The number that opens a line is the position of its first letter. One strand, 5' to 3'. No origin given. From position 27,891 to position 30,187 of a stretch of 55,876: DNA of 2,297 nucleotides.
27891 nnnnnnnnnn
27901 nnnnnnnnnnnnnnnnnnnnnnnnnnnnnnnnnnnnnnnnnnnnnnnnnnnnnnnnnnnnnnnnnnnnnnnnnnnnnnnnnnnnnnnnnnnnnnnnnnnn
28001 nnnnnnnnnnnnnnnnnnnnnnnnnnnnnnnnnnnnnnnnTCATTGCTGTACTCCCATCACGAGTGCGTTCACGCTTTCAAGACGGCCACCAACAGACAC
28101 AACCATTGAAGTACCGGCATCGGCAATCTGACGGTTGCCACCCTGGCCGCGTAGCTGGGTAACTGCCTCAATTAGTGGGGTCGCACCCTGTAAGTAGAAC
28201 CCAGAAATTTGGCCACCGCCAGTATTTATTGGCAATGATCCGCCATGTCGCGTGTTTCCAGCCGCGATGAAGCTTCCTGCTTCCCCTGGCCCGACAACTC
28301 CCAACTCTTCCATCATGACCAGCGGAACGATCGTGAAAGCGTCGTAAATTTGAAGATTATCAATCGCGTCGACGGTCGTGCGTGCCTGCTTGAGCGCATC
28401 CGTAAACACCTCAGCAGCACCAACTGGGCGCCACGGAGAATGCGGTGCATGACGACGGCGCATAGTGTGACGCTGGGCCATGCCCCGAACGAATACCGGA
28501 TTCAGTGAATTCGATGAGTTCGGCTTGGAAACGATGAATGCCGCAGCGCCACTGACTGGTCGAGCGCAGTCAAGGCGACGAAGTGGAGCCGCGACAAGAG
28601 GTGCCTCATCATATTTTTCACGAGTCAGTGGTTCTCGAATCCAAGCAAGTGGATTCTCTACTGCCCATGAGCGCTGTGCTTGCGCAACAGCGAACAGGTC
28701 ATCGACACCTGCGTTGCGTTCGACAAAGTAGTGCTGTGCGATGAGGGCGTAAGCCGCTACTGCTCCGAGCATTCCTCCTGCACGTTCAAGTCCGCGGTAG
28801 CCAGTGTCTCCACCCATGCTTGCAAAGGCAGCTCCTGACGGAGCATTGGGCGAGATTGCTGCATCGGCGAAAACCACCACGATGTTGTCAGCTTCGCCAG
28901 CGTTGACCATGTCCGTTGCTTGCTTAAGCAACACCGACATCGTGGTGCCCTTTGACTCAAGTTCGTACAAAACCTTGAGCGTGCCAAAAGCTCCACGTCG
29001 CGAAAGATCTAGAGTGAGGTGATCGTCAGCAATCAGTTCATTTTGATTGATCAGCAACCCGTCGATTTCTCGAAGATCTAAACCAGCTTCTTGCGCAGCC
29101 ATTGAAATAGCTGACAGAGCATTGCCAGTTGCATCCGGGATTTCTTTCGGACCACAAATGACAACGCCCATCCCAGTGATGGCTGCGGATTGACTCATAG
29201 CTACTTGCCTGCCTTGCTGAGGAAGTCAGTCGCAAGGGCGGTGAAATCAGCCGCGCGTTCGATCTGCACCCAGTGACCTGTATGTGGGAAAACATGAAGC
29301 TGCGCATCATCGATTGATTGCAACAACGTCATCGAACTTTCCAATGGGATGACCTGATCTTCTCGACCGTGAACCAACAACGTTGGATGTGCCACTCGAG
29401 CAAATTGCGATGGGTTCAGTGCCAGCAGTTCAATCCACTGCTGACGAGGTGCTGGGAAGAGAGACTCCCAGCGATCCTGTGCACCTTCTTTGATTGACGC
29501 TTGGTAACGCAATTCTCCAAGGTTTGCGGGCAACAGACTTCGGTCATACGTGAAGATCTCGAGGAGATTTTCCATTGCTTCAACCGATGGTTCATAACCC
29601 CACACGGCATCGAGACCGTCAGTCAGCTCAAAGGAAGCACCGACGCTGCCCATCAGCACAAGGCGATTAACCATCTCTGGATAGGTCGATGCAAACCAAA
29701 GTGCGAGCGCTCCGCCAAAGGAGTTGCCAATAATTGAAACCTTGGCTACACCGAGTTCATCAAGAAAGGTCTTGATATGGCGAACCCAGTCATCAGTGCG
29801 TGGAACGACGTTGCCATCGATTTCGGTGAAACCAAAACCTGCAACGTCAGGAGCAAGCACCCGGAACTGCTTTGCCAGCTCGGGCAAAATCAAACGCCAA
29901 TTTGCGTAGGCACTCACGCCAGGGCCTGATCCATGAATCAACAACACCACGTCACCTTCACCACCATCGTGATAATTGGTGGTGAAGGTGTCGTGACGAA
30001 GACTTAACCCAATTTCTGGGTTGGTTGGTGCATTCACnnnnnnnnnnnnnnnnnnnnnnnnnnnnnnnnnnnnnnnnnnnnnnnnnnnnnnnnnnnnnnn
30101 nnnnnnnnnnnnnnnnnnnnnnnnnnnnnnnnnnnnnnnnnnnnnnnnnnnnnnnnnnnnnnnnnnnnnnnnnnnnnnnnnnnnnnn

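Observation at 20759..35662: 17 genes in one 14.9-kb transcription unit fusing three normally separate catabolic modules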

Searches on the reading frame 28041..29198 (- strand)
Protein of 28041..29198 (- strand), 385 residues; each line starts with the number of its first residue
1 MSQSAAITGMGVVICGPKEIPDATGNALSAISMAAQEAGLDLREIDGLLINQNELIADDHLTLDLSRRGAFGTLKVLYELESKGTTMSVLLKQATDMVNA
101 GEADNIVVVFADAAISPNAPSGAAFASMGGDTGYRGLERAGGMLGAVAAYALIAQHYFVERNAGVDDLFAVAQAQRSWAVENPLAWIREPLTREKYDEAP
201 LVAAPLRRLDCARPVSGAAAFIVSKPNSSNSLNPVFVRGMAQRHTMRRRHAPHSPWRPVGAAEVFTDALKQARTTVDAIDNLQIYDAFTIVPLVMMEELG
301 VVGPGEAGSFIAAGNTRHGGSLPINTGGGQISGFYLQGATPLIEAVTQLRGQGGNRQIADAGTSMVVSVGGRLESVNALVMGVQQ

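Call 3: search_protein_families(library=pfam, proteins=[window:28041-29198:-])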
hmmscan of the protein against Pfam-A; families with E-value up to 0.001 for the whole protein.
window:28041-29198:- (385 aa): 1 family
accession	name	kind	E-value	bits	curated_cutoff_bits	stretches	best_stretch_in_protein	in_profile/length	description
PF22691.2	Thiolase_C_1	-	1.1e-33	116.4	28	1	258-382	17-143/144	Thiolase C-terminal domain-like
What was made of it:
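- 28041..29198 (-): g8: SCPx-thiolase-like retro-aldolase, IpfD/Ltp2-like. Thiolase_C_1 (call 3).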

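Call 5: search_protein_families(library=ncbifam, proteins=[window:28041-29198:-], max_evalue=0.00001)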
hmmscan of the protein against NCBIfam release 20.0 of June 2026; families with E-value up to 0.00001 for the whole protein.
window:28041-29198:- (385 aa): 17 families
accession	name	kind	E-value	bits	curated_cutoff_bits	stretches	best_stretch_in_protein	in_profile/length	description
NF004811.0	PRK06158.1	subfamily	2.2e-53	181.6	421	1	4-384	9-381/384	acetyl-CoA acetyltransferase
NF005892.0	PRK07855.1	subfamily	4.6e-47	160.7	469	1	2-371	5-379/390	lipid-transfer protein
NF004720.0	PRK06064.1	subfamily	1.1e-37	129.7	420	1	5-372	4-376/389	thiolase domain-containing protein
NF005704.0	PRK07516.1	subfamily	2.1e-34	119.1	412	1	5-372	4-376/389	thiolase domain-containing protein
NF006010.0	PRK08142.1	subfamily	5.4e-34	117.6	462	1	33-376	35-377/388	thiolase domain-containing protein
NF053570.1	AcCoTHIOL_METTL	equivalog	1.7e-27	96.3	600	1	81-375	82-375/385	acetyl-CoA acetyltransferase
NF004810.0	PRK06157.1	equivalog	3.4e-26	92.3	403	1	3-374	7-386/400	acetyl-CoA acetyltransferase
NF004982.0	PRK06365.1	equivalog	1.5e-24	86.8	695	2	29-249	43-263/430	thiolase domain-containing protein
NF006102.0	PRK08256.1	subfamily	1.4e-23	83.6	436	1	143-369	144-379/394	lipid-transfer protein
NF006180.0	PRK08313.1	subfamily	3.3e-22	78.9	514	1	25-382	27-383/389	thiolase domain-containing protein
NF004715.0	PRK06059.1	equivalog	2.2e-21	76.3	424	1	6-370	7-387/399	lipid-transfer protein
NF004936.0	PRK06289.1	equivalog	5.8e-21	74.7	375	1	88-383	94-403/405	acetyl-CoA acetyltransferase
NF053628.1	BnzsclthlBbsBGT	equivalog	3.2e-19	69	750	1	80-371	80-370/389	benzoylsuccinyl-CoA thiolase subunit BbsB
NF009228.0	PRK12578.1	subfamily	8.7e-18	64.1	485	1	75-371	75-375/387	thiolase domain-containing protein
NF004721.0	PRK06065.1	equivalog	8.9e-17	61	455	1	4-377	11-386/393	thiolase domain-containing protein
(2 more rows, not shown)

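Call 14: find_encoding_contigs(protein=window:28041-29198:-, flank=10000, max_places=6)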
Protein window:28041-29198:- (385 aa): 2 contigs read that carry it; 2 places shown.
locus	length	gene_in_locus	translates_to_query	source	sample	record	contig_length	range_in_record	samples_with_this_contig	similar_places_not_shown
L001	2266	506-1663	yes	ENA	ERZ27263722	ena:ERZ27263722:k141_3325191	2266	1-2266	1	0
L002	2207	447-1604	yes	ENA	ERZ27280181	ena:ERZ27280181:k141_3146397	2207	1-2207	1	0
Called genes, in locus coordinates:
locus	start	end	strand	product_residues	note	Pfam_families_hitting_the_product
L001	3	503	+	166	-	?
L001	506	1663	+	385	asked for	PF22691:Thiolase_C_1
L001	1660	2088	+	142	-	-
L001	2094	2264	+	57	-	?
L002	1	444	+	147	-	?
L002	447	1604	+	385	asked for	PF22691:Thiolase_C_1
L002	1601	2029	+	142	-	-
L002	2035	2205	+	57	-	?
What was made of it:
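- Tried and rejected: The look-up with g8 found only 2-kb contigs (call 14).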

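Call 38: search_solved_structures(query=window:28041-29198:-, max_evalue=0.00001, show_alignments=1)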
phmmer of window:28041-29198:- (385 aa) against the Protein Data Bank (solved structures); distinct sequences matched with E-value up to 0.00001: 18.
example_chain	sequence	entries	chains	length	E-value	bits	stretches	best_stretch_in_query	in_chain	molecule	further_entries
4u4e_A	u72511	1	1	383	2.6e-31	112.3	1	19-382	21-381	Thiolase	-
6ok1_A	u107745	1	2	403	1.7e-27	99.8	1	4-382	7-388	Lipid-transfer protein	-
9myr_A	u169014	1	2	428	1.7e-20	76.8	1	33-381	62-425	Nonspecific lipid-transfer protein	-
7yvy_A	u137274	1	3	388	3.9e-20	75.6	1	4-379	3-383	Acetyl-CoA acetyltransferase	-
4yzo_A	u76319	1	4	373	1e-19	74.2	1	152-382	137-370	Putative acyl-CoA acyltransferase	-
7pxp_C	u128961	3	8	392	1.9e-18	70.1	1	120-372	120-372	Benzoylsuccinyl-CoA thiolase subunit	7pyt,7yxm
4bia_A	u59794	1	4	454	4.9e-13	52.2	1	206-375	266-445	3-KETOACYL-COA THIOLASE, PUTATIVE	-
4bi9_A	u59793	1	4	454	1.6e-12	50.5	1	206-375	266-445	3-KETOACYL-COA THIOLASE, PUTATIVE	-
5m3k_C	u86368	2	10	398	2.7e-12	49.8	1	216-373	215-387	2,4-diacetylphloroglucinol biosynthesis protein PhlC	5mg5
6esq_A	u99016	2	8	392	1.6e-11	47.2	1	36-343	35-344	acetoacetyl-CoA thiolase | Acetyl-CoA acetyltransferase thiolase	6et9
9skm_I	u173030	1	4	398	3.3e-11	46.2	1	267-374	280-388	2,4-diacetylphloroglucinol biosynthesis protein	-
9skh_I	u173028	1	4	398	4.1e-11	45.9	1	267-374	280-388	2,4-diacetylphloroglucinol biosynthesis protein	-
6hsj_A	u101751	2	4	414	9.4e-10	41.4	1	171-370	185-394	SCP2-thiolase (type-1)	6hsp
6hrv_A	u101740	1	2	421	9.8e-10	41.4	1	171-370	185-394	SCP2-thiolase (type-1)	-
5ab4_A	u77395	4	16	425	6.2e-09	38.7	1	79-376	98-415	SCP2-THIOLASE LIKE PROTEIN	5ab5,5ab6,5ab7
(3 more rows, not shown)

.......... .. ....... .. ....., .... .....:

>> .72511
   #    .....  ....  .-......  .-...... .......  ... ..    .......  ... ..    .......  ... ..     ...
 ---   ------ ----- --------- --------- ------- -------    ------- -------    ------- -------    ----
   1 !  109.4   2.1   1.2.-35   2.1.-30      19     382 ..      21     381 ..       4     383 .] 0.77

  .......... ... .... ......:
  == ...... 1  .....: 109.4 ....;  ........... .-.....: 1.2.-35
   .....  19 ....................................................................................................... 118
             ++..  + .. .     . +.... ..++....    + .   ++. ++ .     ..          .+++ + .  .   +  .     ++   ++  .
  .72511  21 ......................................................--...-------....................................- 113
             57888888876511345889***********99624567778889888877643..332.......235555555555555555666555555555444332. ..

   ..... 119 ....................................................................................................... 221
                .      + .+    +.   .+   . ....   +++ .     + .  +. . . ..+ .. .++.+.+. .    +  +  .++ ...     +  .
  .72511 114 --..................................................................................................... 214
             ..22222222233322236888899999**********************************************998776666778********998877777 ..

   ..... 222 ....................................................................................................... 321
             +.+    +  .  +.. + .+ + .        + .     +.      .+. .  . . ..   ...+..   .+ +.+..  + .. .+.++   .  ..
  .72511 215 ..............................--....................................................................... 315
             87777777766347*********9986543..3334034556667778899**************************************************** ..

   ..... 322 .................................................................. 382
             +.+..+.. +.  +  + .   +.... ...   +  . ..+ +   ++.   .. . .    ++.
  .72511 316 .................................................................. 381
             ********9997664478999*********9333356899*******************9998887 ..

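Call 82: search_solved_structures(query=window:28041-29198:-, max_evalue=1e-25, show_alignments=2)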
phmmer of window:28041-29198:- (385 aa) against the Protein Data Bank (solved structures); distinct sequences matched with E-value up to 1e-25: 2.
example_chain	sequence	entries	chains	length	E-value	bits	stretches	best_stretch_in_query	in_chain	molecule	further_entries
4u4e_A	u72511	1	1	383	2.6e-31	112.3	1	19-382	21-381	Thiolase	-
6ok1_A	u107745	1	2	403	1.7e-27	99.8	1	4-382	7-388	Lipid-transfer protein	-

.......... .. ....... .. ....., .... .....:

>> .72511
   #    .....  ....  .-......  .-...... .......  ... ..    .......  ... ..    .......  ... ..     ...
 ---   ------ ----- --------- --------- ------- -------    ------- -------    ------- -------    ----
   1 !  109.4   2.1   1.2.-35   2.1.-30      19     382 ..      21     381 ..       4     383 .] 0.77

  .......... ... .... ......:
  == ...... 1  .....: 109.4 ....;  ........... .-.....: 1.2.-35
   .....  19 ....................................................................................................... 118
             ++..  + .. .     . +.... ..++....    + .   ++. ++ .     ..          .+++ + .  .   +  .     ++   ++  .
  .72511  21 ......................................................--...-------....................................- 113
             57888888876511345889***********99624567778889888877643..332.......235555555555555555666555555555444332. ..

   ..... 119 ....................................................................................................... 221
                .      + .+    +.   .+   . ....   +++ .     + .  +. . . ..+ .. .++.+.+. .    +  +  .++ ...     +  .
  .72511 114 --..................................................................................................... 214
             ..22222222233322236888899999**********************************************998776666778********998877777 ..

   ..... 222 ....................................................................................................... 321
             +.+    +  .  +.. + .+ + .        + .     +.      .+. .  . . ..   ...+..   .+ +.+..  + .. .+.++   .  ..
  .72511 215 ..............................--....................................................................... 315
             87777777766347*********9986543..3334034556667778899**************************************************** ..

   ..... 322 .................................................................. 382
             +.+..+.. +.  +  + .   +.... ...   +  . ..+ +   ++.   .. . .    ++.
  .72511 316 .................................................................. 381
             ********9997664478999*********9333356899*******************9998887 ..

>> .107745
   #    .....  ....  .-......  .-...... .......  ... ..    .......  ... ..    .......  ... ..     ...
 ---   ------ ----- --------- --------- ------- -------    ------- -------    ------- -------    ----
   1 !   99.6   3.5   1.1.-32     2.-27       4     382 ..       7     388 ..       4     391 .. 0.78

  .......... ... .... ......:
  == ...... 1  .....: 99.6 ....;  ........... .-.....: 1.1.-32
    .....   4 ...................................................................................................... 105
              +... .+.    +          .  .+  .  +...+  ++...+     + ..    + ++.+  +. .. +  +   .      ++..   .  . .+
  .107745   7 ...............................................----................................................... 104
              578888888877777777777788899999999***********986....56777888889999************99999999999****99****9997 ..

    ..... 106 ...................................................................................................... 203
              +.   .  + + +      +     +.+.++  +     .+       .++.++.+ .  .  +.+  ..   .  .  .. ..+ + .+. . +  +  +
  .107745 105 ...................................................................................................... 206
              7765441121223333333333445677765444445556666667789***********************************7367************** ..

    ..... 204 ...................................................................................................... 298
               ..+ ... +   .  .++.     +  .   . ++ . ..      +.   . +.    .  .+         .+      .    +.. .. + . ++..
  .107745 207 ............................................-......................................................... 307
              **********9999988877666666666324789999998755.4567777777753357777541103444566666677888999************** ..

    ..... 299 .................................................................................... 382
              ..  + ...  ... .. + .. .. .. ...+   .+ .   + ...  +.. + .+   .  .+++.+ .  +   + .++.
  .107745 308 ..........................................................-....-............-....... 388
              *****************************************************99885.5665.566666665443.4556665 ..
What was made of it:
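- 28041..29198 (-): PDB matches are 4u4e and Ltp2 6ok1 at 1.7e-27 (calls 38, 82).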

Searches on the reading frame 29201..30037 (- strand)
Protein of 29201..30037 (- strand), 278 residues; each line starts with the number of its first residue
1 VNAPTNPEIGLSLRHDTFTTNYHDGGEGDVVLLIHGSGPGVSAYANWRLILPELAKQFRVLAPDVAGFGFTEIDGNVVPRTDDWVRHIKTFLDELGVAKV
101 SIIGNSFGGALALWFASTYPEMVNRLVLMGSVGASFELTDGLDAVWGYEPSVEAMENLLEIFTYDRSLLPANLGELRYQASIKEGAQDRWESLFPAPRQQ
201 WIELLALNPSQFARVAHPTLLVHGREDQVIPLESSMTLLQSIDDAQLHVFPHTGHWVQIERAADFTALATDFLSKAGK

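Call 3: search_protein_families(library=pfam, proteins=[window:29201-30037:-])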
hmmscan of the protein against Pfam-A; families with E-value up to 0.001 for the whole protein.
window:29201-30037:- (278 aa): 9 families
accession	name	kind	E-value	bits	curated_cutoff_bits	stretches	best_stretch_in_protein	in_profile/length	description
PF00561.26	Abhydrolase_1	-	4.2e-31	108.9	25.8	2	30-138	2-109/245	alpha/beta hydrolase fold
PF12697.13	Abhydrolase_6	-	8.8e-23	82.5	26.3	1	31-265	1-214/217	Alpha/beta hydrolase family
PF12146.15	Hydrolase_4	-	3.3e-17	63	27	1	30-260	6-237/239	Serine aminopeptidase, S33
PF00326.27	Peptidase_S9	-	2.3e-08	34.3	22.6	1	203-275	131-208/213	Prolyl oligopeptidase family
PF03959.19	FSH1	-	4.4e-06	27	21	1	213-255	157-199/211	Serine hydrolase (FSH1)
PF01738.24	DLH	-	3.2e-05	24.1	21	0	74-126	74-124/217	Dienelactone hydrolase family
PF06821.19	Ser_hydrolase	-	8.3e-05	23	22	0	78-129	36-88/172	Serine hydrolase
PF20434.5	BD-FAE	-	0.00039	20.4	26.8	0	99-240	90-213/215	BD-FAE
PF00756.26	Esterase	-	0.00057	20.2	22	1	100-148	117-159/251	Putative esterase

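Call 5: search_protein_families(library=ncbifam, proteins=[window:29201-30037:-], max_evalue=0.00001)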
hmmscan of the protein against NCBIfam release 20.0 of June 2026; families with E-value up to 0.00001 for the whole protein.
window:29201-30037:- (278 aa): 32 families (the best 25 are shown)
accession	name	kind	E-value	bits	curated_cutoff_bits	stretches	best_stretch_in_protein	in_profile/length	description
NF045632.1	hydroxlase_HsaD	equivalog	2e-54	184.5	400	1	18-274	22-289/290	4,5:9,10-diseco-3-hydroxy-5,9,17-trioxoandrosta-1(10),2-diene-4-oate hydrolase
TIGR03343.1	biphenyl_bphD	equivalog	3.6e-44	151.1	462.15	1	17-274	19-281/282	2-hydroxy-6-oxo-6-phenylhexa-2,4-dienoate hydrolase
NF011457.0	PRK14875.1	equivalog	1.3e-28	100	307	1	21-274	123-370/372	acetoin dehydrogenase dihydrolipoyllysine-residue acetyltransferase subunit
NF050089.1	i_nPHAscl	equivalog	2.7e-26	92.3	300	1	22-134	11-120/288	intracellular short-chain-length polyhydroxyalkanoate depolymerase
NF051488.1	bifunc_PcaDC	exception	2.6e-24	86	390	2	30-131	12-111/375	bifunctional 3-oxoadipate enol-lactonase/4-carboxymuconolactone decarboxylase PcaDC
TIGR02427.1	protocat_pcaD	equivalog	8e-23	81.1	255.85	2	43-131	25-112/251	3-oxoadipate enol-lactonase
TIGR03056.1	bchO_mg_che_rel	equivalog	1.4e-19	70.1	172.55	1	26-127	24-124/278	alpha/beta fold hydrolase BchO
NF002938.0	PRK03592.1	equivalog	8.1e-19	68.1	241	1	21-133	23-131/298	haloalkane dehalogenase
TIGR03611.1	RutD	equivalog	1.4e-17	63.9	238.5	2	26-129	11-111/258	pyrimidine utilization protein D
TIGR01250.1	pro_imino_pep_2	subfamily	1.2e-16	61.2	167.65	2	20-132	17-130/288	proline iminopeptidase-family hydrolase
NF051487.1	bifunc_PcaCD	exception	3.2e-16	59.4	430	2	211-274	349-412/413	bifunctional 4-carboxymuconolactone decarboxylase/3-oxoadipate enol-lactonase PcaCD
NF052614.1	AB_fold_OlsI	equivalog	7.8e-15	55.1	385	1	211-275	192-257/272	ornithine lipid biosynthesis O-acyltransferase OlsI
TIGR02240.1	PHA_depoly_arom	equivalog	2.3e-14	53.4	250.6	1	14-131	10-124/276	poly(3-hydroxyalkanoate) depolymerase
TIGR01249.1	pro_imino_pep_1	equivalog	2.3e-14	53.3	259.75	1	26-130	23-127/307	prolyl aminopeptidase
TIGR03695.1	menH_SHCHC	equivalog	1.5e-13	50.8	208.55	1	30-131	4-104/252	2-succinyl-6-hydroxy-2,4-cyclohexadiene-1-carboxylate synthase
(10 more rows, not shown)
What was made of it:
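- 29201..30037 (-): g7: meta-cleavage-product (C-C) hydrolase. HsaD model 184 bits and BphD model 151 bits, both below the equivalog cut-offs (call 5).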
